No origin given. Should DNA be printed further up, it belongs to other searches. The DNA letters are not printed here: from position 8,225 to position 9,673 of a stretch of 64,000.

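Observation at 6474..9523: MoxR-type AAA+ ATPase plus VWA(MIDAS) protein pair in a phage, with a roughly 190-aa acidic low-complexity insert in the VWA partner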

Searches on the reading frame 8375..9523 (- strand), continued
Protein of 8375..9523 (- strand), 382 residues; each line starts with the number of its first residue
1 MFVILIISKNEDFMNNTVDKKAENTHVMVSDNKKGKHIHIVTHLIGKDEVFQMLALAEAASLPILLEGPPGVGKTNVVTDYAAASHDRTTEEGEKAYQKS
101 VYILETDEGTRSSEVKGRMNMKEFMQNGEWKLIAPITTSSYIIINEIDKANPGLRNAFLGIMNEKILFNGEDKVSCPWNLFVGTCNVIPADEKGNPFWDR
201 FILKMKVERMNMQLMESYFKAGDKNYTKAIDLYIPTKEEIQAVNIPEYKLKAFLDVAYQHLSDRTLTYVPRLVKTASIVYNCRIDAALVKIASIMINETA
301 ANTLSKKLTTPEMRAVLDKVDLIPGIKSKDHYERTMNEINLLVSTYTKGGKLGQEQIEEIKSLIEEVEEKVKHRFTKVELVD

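Call 52: find_homologous_proteins(query=window:8375-9523:-, max_evalue=0.00001)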
Query window:8375-9523:- (382 aa): 577 proteins with E <= 0.00001 among 7943 candidates; the best 120 are listed.
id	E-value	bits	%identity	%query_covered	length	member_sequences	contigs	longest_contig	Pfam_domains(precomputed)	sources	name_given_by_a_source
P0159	2.9e-250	847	100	100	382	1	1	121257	PF20030.6,PF07724.21,PF07728.21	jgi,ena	-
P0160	2.1e-145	502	62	92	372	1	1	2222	PF20030.6,PF07728.21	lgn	-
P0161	2.5e-144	499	61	96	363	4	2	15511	PF20030.6,PF07728.21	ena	-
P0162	9.2e-141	487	63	88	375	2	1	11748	PF20030.6,PF07728.21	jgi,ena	-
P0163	3.8e-137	475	58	96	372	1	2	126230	PF20030.6,PF07728.21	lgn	-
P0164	5.3e-137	475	58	92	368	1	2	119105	PF20030.6,PF07728.21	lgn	-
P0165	2.5e-136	473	60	91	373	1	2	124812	PF20030.6,PF07728.21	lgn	-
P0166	3.3e-136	472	60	92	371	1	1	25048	PF20030.6,PF07728.21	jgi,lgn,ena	-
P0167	7.2e-135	468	59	92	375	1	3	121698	PF20030.6,PF07728.21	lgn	-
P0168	5.9e-130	452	59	88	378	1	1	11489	PF20030.6,PF07728.21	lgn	-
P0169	5.1e-110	386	51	89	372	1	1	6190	PF20030.6,PF07728.21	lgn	-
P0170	3.4e-103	364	49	88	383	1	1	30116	PF20030.6,PF07728.21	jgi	jgi:GTPase SAR1 family protein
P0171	3.2e-102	360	48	89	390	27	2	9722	PF20030.6,PF00004.36,PF07728.21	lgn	-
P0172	7.0e-102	359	48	89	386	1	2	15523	PF20030.6,PF07728.21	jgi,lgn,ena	jgi:GTPase SAR1 family protein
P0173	2.1e-101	358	48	89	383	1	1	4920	PF20030.6,PF13245.13,PF00004.36,PF07728.21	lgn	-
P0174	2.6e-101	357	48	88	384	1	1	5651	PF20030.6,PF07728.21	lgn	-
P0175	2.8e-101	357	48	89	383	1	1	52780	PF20030.6,PF00004.36,PF07728.21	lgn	-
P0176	3.3e-101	357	49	87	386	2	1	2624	PF20030.6,PF07728.21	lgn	-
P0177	4.9e-101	356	49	89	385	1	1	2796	PF20030.6,PF00004.36,PF07728.21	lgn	-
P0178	8.3e-101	356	50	85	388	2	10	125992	PF20030.6,PF07728.21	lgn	-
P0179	1.6e-100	355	45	92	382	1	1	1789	PF20030.6,PF07728.21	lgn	-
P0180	2.5e-100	354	48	89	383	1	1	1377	PF20030.6,PF00004.36,PF07728.21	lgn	-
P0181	3.0e-100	354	51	86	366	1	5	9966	PF20030.6,PF07728.21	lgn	-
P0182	3.5e-100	354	46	89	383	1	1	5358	PF20030.6,PF13245.13,PF00004.36,PF07728.21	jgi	jgi:hypothetical protein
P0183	3.9e-100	353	50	85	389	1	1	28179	PF20030.6,PF07728.21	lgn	-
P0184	1.7e-99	351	45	95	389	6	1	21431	PF20030.6,PF07728.21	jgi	jgi:muconolactone delta-isomerase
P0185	1.8e-99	351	47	89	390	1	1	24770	PF20030.6,PF00004.36,PF07728.21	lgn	-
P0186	2.1e-99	351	46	90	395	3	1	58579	PF20030.6,PF13479.13,PF00004.36,PF07728.21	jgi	jgi:GTPase SAR1 family protein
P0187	2.2e-99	351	48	91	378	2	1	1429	PF20030.6,PF07728.21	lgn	-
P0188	8.0e-99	349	49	85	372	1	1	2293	PF20030.6,PF07728.21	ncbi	-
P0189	1.2e-98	349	47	92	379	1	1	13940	PF20030.6,PF07728.21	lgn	-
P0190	1.6e-98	348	49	85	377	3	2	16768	PF20030.6,PF07728.21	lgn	-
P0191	3.1e-98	347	46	89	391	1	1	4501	PF20030.6,PF00004.36,PF07728.21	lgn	-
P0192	3.2e-98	347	47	89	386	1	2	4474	PF20030.6,PF07728.21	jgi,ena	jgi:hypothetical protein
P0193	4.2e-98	347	46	89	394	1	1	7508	PF20030.6,PF00004.36,PF07728.21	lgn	-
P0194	5.9e-98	346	47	85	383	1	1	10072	PF20030.6,PF13245.13,PF07728.21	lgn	-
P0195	7.2e-98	346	46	90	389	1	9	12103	PF20030.6,PF07728.21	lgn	-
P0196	8.2e-98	346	47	89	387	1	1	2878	PF20030.6,PF13479.13,PF07728.21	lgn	-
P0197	1.2e-97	345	47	89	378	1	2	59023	PF20030.6,PF07728.21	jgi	jgi:hypothetical protein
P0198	1.7e-97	345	44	96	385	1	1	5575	PF20030.6,PF07728.21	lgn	-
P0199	2.7e-97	344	48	85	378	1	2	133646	PF20030.6,PF07728.21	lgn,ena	-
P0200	2.8e-97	344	47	86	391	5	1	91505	PF20030.6,PF07728.21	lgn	-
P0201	3.7e-97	344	48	85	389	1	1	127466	PF20030.6,PF07728.21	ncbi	-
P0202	4.2e-97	343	50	85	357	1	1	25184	PF20030.6,PF07728.21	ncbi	-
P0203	5.2e-97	343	48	85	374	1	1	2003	PF20030.6,PF07728.21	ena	-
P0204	6.8e-97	343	47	89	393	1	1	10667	PF20030.6,PF00004.36,PF07728.21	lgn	-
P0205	1.4e-96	342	48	85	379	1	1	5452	PF20030.6,PF07728.21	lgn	-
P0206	1.4e-96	342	48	88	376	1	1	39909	PF20030.6,PF07724.21,PF00004.36,PF07728.21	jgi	jgi:MoxR-like ATPase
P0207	3.5e-96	340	47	85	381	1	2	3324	PF20030.6,PF07728.21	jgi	jgi:hypothetical protein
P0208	4.0e-96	340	46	85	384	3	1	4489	PF20030.6,PF07728.21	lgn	-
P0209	8.6e-96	339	48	85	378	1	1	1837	PF20030.6,PF07728.21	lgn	-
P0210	9.4e-96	339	48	85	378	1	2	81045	PF20030.6,PF07728.21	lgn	-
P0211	9.8e-96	339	47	90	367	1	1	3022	PF20030.6,PF07724.21,PF00004.36,PF07728.21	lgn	-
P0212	1.2e-95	339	47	85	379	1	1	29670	PF20030.6,PF07728.21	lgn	-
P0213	2.3e-95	338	46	89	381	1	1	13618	PF20030.6,PF00004.36,PF07728.21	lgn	-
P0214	2.6e-95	338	47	88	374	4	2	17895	PF20030.6,PF07728.21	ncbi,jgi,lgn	jgi:MoxR-like ATPase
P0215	2.8e-95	337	45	89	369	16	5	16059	PF20030.6,PF07724.21,PF00004.36,PF07728.21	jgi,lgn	jgi:MoxR-like ATPase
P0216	4.1e-95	337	49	81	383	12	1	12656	PF20030.6,PF07728.21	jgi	jgi:MoxR-like ATPase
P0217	5.4e-95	337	46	90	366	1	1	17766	PF20030.6,PF00004.36,PF07728.21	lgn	-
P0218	5.5e-95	337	46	89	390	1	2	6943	PF20030.6,PF07728.21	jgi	jgi:MoxR-like ATPase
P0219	6.1e-95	336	47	85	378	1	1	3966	PF20030.6,PF07728.21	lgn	-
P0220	7.5e-95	336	47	87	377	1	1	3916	PF20030.6,PF07728.21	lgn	-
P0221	8.2e-95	336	46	96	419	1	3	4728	PF20030.6,PF07728.21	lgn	-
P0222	8.8e-95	336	47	85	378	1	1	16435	PF20030.6,PF07728.21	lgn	-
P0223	1.2e-94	335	46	84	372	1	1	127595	PF20030.6,PF07724.21,PF00004.36,PF07728.21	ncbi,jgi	jgi:hypothetical protein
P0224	1.2e-94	335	46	87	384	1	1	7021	PF20030.6,PF07728.21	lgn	-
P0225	1.4e-94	335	47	91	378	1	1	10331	PF20030.6,PF07728.21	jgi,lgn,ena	jgi:hypothetical protein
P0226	1.4e-94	335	47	91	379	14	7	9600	PF20030.6,PF07728.21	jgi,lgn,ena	jgi:hypothetical protein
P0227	1.4e-94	335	47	91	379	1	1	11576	PF20030.6,PF07728.21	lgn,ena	-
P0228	1.5e-94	335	46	89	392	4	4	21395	PF20030.6,PF13479.13,PF00004.36,PF07728.21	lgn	-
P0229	1.6e-94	335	45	87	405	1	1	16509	PF20030.6,PF07728.21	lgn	-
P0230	1.7e-94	335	45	91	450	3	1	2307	PF20030.6,PF07728.21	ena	-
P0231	1.8e-94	335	46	87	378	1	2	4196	PF20030.6,PF07728.21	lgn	-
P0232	2.3e-94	334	48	85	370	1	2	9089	PF20030.6,PF13479.13,PF00004.36,PF07728.21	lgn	-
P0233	2.5e-94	334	47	84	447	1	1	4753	PF20030.6,PF07728.21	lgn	-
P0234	2.7e-94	334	45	88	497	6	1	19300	PF20030.6,PF07724.21,PF00004.36,PF07728.21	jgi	jgi:MoxR-like ATPase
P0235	3.5e-94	334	46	89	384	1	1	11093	PF20030.6,PF13479.13,PF13245.13,PF00004.36,PF07728.21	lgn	-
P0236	3.8e-94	334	47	90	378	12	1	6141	PF20030.6,PF07728.21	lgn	-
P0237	4.2e-94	334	46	89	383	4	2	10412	PF20030.6,PF07728.21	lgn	-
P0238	4.4e-94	334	46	88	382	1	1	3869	PF20030.6,PF07728.21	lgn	-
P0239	4.4e-94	334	48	86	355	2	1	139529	PF20030.6,PF07728.21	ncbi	-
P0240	4.8e-94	333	45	87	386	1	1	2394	PF20030.6,PF07728.21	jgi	jgi:hypothetical protein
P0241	5.2e-94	333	46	85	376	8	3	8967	PF20030.6,PF07728.21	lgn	-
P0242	6.9e-94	333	45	86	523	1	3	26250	PF20030.6,PF07724.21,PF00004.36,PF07728.21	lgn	-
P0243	7.1e-94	333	47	91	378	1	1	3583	PF20030.6,PF07728.21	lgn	-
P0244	7.7e-94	333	46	86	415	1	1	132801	PF20030.6,PF07728.21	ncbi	-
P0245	8.1e-94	333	44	92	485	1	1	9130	PF20030.6,PF07728.21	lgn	-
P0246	1.2e-93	332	47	91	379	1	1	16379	PF20030.6,PF07728.21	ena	-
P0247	1.3e-93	332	47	90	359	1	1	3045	PF20030.6,PF07728.21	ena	-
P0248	1.3e-93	332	45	86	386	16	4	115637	PF20030.6,PF07724.21,PF00004.36,PF07728.21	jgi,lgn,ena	jgi:MoxR-like ATPase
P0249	1.3e-93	332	45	86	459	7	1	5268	PF20030.6,PF07724.21,PF00004.36,PF07728.21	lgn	-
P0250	1.4e-93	332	48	86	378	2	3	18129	PF20030.6,PF07728.21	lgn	-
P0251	1.4e-93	332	45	86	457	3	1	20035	PF20030.6,PF13479.13,PF07724.21,PF00004.36,PF07728.21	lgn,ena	-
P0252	1.7e-93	332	47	91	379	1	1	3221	PF20030.6,PF07728.21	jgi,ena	-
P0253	3.1e-93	331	44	92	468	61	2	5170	PF20030.6,PF07728.21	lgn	-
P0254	3.5e-93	331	44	92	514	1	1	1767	PF20030.6,PF07724.21,PF07728.21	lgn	-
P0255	3.6e-93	331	47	91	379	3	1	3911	PF20030.6,PF07728.21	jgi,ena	jgi:MoxR-like ATPase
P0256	4.0e-93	330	48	86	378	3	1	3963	PF20030.6,PF07728.21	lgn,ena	-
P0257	5.1e-93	330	45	89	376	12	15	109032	PF20030.6,PF07728.21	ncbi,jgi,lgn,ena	jgi:MoxR-like ATPase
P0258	6.1e-93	330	42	98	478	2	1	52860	PF20030.6,PF07724.21,PF07728.21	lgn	-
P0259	7.9e-93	329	47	91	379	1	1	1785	PF20030.6,PF07728.21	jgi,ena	jgi:MoxR-like ATPase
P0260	9.4e-93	329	45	89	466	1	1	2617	PF20030.6,PF07728.21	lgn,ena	-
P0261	9.5e-93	329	46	92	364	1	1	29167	PF20030.6,PF07728.21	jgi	jgi:MoxR-like ATPase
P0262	1.3e-92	329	46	85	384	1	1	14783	PF20030.6,PF00004.36,PF07728.21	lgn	-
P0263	1.8e-92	328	47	91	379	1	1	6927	PF20030.6,PF07728.21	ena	-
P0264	2.4e-92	328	44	89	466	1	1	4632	PF20030.6,PF07728.21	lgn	-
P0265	2.7e-92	328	44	89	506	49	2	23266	PF20030.6,PF07728.21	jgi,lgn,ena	jgi:DNA replication protein DnaC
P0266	3.2e-92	327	44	89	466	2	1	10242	PF20030.6,PF07728.21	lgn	-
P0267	3.3e-92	327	46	85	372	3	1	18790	PF20030.6,PF07728.21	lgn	-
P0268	3.7e-92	327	46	85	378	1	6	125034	PF20030.6,PF07728.21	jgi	jgi:DNA polymerase III delta prime subunit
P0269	4.0e-92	327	44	91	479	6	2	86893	PF20030.6,PF07724.21,PF07728.21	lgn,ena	-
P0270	4.3e-92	327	47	87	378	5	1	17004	PF20030.6,PF07728.21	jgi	jgi:MoxR-like ATPase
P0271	4.9e-92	327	47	85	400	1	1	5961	PF20030.6,PF07728.21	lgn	-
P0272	4.9e-92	327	44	89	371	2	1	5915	PF20030.6,PF07728.21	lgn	-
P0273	5.0e-92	327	47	84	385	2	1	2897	PF20030.6,PF07728.21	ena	-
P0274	5.2e-92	327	44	90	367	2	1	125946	PF20030.6,PF00004.36,PF07728.21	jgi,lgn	-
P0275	6.3e-92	326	45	85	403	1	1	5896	PF20030.6,PF07728.21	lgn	-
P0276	6.5e-92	326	46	85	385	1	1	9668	PF20030.6,PF00004.36,PF07728.21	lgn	-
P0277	6.6e-92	326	46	85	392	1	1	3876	PF20030.6,PF07724.21,PF07728.21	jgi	jgi:MoxR-like ATPase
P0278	7.1e-92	326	46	88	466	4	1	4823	PF20030.6,PF07728.21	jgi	jgi:MoxR-like ATPase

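Call 58: search_solved_structures(query=A4, max_evalue=0.001, show_alignments=5)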
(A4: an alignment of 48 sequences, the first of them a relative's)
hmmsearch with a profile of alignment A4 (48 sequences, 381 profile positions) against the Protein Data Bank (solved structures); distinct sequences matched with E-value up to 0.001: 5.
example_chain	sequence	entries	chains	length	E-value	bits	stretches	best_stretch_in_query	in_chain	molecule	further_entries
3nbx_X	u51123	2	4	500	4.8e-11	45.4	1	30-201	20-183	ATPase ravA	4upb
6q7l_V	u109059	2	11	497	4.9e-11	45.4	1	30-201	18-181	ATPase RavA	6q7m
6q7l_U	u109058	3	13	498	4.9e-11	45.4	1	30-201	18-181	ATPase RavA | RavA | RavA + Mg-ADP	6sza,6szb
2r44_A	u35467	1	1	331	2.5e-05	26.6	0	120-244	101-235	Uncharacterized protein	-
9if4_A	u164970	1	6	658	0.00049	22.4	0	41-86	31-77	ATP-dependent Clp protease ATP-binding subunit ClpC1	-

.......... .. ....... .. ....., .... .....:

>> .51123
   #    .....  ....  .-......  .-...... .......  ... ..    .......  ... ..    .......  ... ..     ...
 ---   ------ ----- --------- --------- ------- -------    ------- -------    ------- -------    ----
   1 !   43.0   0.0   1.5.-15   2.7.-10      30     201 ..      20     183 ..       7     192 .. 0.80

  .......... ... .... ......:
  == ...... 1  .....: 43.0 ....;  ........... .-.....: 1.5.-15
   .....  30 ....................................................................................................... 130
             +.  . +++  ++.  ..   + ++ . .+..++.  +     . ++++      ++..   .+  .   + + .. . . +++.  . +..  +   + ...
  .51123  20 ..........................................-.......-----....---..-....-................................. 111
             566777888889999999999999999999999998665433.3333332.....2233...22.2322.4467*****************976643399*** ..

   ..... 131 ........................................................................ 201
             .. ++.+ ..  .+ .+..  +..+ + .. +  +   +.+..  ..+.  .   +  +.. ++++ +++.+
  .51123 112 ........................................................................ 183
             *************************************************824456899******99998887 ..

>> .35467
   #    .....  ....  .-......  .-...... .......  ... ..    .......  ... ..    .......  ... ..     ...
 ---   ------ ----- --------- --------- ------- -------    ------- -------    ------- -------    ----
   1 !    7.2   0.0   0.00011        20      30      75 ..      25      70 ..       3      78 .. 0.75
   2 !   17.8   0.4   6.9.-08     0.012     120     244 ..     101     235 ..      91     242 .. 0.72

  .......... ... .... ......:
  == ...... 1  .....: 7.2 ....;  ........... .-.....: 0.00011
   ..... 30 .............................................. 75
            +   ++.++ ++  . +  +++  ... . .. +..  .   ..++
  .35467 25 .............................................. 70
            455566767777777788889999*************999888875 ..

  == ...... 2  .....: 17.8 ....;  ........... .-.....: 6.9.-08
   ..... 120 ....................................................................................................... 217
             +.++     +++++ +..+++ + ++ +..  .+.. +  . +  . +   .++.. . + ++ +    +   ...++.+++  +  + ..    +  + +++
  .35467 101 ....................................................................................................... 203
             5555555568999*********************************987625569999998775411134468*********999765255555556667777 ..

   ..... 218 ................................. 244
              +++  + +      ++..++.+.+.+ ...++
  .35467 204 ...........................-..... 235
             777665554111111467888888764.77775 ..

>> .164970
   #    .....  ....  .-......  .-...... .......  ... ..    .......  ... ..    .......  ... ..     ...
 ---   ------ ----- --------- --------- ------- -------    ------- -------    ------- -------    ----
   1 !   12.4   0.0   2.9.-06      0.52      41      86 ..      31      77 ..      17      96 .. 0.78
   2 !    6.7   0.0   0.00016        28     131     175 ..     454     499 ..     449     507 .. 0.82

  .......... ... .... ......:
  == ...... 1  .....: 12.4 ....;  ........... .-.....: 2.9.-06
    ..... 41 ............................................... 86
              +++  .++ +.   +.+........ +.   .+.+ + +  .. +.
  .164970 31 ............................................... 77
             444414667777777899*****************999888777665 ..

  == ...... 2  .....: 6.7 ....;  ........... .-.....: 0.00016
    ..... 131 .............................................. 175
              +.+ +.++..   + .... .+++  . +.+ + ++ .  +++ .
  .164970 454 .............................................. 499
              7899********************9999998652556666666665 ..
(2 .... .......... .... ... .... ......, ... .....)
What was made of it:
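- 9077..9103 (-): Walker B variant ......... (aa 141-149): Asn145 replaces the canonical Asp, and the catalytic Glu146 is retained. The profile aligns N145-E146 with the DE of RavA, 2r44 MoxR and ClpC1 (call 58).
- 8921..8935 (-): FWDRF motif containing the putative arginine finger R200. Aligns with the YDRM motif of RavA (call 58).
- On MoxR AAA+ ATPases (RavA-like branch): The family profile against PDB gives RavA 4.8e-11 and 2r44 MoxR 2.5e-5, with no McrB or dynein hit (call 58).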

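Call 66: find_related_loci(query=A4, collection=genome_contigs, flank=8000)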
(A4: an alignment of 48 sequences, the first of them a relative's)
Query A4 (382 aa) in genome_contigs; peptide patterns used: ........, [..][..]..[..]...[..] (x = any residue, [..] = any of these).
76 stretches matched a pattern; 3 encode a relative of the query (tblastn E <= 1e-3); 3 distinct loci.
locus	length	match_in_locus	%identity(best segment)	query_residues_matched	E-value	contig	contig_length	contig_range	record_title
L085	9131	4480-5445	46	40-361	3e-96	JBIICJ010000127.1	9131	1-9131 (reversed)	MAG: Micavibrio sp. isolate ME2000-07-17pf_3300043436_group1_bin85 Rohwer_bin1898_scaffold_6226_c1, whole genome shotgun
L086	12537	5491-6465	41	40-371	6e-80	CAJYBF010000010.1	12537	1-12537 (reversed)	MAG TPA_asm: uncultured Mollicutes bacterium isolate SRR5242447_bin.1_MetaBAT_v2.12.1_MAG genome assembly, contig: NODE_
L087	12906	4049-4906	40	40-332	8e-74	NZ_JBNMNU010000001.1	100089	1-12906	MAG: Clostridium sp. isolate 3300053697_61 Ga0535652_0000209, whole genome shotgun sequence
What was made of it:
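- Tried and rejected: The ATPase profile worked instead (call 66).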

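Call 68: predict_structure(alignment_id=A4)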
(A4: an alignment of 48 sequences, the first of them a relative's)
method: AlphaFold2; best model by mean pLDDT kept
length: 382 residues; sequences in the alignment: 48
mean_pLDDT: 88.1   pTM: 0.83
mean pLDDT of the five models: 88.1, 87.7, 87.5, 87.2, 86.3
residues with pLDDT >= 90: 302; 70-90: 38; 50-70: 5; < 50: 37
segments of 3 or more residues with pLDDT < 50: 1-30, 377-382
pLDDT, mean of each block of 10 residues (from residue 1): 33 32 39 83 96 98 98 97 95 96 92 90 91 93 97 92 92 95 97 92 96 94 94 97 96 97 95 98 96 97 94 93 89 93 95 91 86 58 38
secondary structure, 60 per line:
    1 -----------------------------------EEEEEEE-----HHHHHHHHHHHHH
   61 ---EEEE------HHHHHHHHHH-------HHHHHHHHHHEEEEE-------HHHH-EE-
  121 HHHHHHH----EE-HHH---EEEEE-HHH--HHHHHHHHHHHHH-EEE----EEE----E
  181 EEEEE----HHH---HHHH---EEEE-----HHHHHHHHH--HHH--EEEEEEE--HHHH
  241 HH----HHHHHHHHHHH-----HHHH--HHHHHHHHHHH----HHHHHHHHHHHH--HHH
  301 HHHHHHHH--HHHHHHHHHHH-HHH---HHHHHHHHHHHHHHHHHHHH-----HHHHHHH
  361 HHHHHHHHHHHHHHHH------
elements in order: E36-42 H48-60 E64-67 H74-83 H91-100 E101-105 H113-116 H121-127 E141-145 H152-164 E166-168 E173-175 E180-185 H196-199 E203-206 H212-220 E228-234 H237-242 H247-257 H263-266 H269-279 H284-295 H298-308 H311-321 H329-348 H354-376
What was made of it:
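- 8375..9523 (-): RavA-like MoxR AAA+ ATPase gene (382-aa ORF; the likely true start is Met14 at 9484, giving 369 aa). AF2 model pLDDT 88, pTM 0.83 (call 68).
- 9194..9214 (-): Invariant LETDEGT segment in the helix-2-insert region (aa 104-110), the candidate pore or partner-contact loop. The segment lies between beta2 and the Walker B strand in the model (call 68).
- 9077..9103 (-): The strand ends at residue 145 in the model (call 68).
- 8999..9028 (-): Pre-sensor-1 beta-hairpin (aa 166-175). DSSP strands 166-168 and 173-175 lie between alpha3 and beta4 in the AF2 model (call 68).
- On MoxR AAA+ ATPases (RavA-like branch): The AF2 model (pLDDT 88) has a hairpin at 166-175 and an insert region at 106-140 (call 68).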
